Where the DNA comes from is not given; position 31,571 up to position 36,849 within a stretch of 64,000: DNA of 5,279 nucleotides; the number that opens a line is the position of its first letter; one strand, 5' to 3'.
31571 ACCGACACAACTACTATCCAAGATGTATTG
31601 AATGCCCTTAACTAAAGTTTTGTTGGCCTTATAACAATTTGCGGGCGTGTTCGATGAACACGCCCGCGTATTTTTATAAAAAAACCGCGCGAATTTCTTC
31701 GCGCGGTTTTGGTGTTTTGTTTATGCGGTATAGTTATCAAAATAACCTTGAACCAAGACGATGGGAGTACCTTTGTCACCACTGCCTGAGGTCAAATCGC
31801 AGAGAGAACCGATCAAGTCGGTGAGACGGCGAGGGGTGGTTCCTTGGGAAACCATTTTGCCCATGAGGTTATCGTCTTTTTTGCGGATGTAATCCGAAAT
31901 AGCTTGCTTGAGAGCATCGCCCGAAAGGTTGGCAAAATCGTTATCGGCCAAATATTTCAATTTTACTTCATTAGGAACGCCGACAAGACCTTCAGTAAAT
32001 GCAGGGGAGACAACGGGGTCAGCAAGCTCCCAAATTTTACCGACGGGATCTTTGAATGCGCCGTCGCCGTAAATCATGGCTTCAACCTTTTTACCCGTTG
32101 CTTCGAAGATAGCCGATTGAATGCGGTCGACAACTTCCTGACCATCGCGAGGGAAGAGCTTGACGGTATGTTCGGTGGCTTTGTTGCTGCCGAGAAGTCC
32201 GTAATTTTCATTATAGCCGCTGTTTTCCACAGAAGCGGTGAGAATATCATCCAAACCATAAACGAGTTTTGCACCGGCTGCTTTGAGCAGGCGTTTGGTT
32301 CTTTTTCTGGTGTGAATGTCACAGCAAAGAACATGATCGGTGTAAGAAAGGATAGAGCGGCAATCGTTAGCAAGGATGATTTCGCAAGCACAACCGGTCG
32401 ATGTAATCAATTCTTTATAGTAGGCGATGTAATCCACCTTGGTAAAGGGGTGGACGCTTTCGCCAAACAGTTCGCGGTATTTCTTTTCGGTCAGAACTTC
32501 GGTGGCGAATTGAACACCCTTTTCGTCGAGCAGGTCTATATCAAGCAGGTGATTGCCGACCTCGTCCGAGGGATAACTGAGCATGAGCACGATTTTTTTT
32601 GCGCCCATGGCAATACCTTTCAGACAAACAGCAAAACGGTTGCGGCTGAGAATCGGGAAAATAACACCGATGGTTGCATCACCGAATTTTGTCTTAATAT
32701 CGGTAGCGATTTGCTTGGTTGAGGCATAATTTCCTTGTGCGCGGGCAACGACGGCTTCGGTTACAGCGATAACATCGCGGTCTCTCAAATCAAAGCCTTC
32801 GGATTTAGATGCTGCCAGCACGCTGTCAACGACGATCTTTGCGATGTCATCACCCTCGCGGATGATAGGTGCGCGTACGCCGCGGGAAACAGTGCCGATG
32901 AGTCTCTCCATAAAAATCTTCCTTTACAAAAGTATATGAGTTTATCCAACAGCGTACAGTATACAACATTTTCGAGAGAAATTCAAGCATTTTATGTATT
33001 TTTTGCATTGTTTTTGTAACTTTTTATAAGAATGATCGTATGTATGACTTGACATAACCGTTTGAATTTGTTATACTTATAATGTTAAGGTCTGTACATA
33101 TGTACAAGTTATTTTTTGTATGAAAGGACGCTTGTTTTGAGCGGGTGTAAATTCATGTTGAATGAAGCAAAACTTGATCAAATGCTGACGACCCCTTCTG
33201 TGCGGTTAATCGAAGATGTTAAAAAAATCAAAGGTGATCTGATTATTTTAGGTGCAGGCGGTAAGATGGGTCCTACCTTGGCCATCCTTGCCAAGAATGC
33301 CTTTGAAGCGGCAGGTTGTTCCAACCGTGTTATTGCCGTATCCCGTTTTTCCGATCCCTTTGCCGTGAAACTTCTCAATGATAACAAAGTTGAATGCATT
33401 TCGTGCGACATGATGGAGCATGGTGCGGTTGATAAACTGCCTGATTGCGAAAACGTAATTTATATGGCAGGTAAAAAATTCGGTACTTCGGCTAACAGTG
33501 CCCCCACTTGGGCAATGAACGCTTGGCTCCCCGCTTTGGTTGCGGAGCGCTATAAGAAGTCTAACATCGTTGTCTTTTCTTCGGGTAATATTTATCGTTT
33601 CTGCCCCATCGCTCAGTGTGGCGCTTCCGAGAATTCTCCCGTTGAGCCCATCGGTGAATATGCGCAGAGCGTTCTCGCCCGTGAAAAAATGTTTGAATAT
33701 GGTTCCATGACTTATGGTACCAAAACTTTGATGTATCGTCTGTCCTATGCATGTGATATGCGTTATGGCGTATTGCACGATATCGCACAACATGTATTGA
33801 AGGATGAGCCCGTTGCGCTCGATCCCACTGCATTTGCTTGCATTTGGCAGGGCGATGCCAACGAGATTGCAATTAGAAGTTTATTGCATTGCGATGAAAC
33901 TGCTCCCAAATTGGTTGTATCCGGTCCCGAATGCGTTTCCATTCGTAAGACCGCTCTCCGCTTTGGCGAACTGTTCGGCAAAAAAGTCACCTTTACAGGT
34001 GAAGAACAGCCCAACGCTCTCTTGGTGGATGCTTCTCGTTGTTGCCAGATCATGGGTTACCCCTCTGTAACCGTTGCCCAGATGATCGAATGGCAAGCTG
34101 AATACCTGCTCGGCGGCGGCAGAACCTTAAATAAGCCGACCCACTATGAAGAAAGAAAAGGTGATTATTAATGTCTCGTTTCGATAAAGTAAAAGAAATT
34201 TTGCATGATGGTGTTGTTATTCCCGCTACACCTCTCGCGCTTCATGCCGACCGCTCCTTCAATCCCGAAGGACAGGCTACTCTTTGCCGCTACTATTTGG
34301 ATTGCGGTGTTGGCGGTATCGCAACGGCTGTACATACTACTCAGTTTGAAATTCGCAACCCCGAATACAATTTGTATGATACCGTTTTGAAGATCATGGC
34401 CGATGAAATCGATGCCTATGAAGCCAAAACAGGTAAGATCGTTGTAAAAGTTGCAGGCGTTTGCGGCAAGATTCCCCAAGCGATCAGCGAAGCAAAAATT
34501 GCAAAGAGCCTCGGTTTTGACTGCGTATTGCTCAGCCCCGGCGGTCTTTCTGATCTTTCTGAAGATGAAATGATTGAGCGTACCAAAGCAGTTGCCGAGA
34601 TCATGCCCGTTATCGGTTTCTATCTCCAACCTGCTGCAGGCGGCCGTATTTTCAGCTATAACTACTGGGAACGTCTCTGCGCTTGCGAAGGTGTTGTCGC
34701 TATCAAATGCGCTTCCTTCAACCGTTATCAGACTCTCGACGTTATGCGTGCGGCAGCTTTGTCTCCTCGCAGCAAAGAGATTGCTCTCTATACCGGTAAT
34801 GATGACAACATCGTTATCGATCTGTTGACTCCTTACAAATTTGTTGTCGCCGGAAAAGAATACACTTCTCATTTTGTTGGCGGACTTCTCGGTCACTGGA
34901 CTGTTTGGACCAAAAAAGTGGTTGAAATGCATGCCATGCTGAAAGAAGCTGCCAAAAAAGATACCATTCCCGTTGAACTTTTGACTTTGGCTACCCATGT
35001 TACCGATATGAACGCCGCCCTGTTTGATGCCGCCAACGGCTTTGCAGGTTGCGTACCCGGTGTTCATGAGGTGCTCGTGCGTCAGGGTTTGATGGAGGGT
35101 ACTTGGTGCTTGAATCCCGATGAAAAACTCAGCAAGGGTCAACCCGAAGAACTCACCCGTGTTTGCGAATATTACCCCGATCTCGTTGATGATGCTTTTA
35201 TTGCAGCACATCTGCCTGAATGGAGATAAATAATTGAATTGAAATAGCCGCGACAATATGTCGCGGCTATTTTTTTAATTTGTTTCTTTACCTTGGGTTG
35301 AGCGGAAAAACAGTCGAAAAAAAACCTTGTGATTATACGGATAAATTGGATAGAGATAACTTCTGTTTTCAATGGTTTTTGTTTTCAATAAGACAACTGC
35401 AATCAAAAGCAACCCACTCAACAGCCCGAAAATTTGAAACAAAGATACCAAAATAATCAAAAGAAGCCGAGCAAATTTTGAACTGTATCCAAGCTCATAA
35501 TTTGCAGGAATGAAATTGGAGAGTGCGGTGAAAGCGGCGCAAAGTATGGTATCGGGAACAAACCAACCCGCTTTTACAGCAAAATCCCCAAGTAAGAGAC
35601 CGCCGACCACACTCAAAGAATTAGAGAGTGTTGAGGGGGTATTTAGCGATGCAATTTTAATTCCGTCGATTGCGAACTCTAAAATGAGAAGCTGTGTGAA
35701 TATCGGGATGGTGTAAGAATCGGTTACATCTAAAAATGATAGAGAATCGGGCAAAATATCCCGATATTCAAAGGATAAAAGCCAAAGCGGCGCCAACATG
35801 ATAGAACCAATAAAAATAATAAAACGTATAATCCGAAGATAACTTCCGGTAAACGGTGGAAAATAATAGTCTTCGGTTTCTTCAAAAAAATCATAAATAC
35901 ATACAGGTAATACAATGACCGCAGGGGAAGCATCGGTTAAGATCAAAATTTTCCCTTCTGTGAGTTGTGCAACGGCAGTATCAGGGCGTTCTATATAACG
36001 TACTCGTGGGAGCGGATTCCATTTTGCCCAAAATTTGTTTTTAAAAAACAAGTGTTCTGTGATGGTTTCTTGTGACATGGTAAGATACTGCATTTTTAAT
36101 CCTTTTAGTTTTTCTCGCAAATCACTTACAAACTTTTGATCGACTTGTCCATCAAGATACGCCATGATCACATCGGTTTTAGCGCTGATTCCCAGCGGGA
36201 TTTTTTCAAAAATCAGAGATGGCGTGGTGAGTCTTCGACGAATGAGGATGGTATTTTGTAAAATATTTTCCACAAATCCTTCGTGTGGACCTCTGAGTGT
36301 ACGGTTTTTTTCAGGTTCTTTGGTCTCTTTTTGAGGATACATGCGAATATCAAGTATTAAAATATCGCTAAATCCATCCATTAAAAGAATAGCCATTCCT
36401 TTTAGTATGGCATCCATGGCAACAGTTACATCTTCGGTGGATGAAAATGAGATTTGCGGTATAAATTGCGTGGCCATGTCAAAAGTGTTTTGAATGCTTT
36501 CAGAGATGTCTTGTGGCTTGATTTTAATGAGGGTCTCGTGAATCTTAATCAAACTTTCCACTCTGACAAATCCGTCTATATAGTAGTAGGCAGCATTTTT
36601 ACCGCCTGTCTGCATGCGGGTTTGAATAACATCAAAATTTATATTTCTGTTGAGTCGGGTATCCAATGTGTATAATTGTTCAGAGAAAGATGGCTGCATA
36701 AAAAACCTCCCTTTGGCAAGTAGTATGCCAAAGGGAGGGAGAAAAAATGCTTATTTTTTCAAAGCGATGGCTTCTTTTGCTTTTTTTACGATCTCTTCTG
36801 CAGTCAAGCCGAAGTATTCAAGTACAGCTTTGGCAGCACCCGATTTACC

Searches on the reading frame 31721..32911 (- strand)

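Call 23: search_protein_families(library=pfam, proteins=[window:31721-32911:-], max_evalue=0.001)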
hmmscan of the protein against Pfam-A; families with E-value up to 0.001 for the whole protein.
window:31721-32911:- (396 aa): 1 family
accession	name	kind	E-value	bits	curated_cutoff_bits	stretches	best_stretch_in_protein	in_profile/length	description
PF01996.21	F420_ligase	-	9.2e-58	195.7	25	1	11-389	1-218/218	F420-0:Gamma-glutamyl ligase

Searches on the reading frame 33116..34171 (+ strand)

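Call 23: search_protein_families(library=pfam, proteins=[window:33116-34171:+], max_evalue=0.001)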
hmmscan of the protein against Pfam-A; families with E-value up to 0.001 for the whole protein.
window:33116-34171:+ (351 aa): 1 family
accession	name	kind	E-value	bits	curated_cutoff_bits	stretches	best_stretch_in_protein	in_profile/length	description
PF01370.27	Epimerase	-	3.6e-07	30.3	20.9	1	43-210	2-170/240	NAD dependent epimerase/dehydratase family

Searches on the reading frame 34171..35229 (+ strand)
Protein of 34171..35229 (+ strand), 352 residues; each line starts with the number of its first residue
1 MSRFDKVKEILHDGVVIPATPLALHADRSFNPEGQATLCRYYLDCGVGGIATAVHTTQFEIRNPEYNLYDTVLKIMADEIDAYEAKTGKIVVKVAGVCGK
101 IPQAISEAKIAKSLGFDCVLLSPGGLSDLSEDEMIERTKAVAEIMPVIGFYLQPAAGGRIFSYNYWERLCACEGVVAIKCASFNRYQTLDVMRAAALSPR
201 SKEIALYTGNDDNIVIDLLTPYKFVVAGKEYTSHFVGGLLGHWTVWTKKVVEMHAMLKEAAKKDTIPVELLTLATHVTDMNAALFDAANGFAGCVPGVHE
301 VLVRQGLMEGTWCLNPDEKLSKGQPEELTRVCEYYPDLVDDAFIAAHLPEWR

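Call 24: search_protein_families(library=pfam, proteins=[window:34171-35229:+], max_evalue=0.001)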
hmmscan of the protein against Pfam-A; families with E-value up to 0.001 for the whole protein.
window:34171-35229:+ (352 aa): 1 family
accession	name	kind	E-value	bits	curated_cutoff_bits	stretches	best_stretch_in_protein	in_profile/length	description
PF00701.28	DHDPS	-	4.6e-08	32.6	22.1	1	22-216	11-192/289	Dihydrodipicolinate synthetase family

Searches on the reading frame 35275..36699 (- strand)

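Call 24: search_protein_families(library=pfam, proteins=[window:35275-36699:-], max_evalue=0.001)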
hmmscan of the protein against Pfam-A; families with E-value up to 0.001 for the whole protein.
window:35275-36699:- (474 aa): 1 family
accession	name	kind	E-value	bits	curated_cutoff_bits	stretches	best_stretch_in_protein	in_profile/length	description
PF03323.18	GerA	-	2e-120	402.9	27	1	16-468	7-456/466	Bacillus/Clostridium GerA spore germination protein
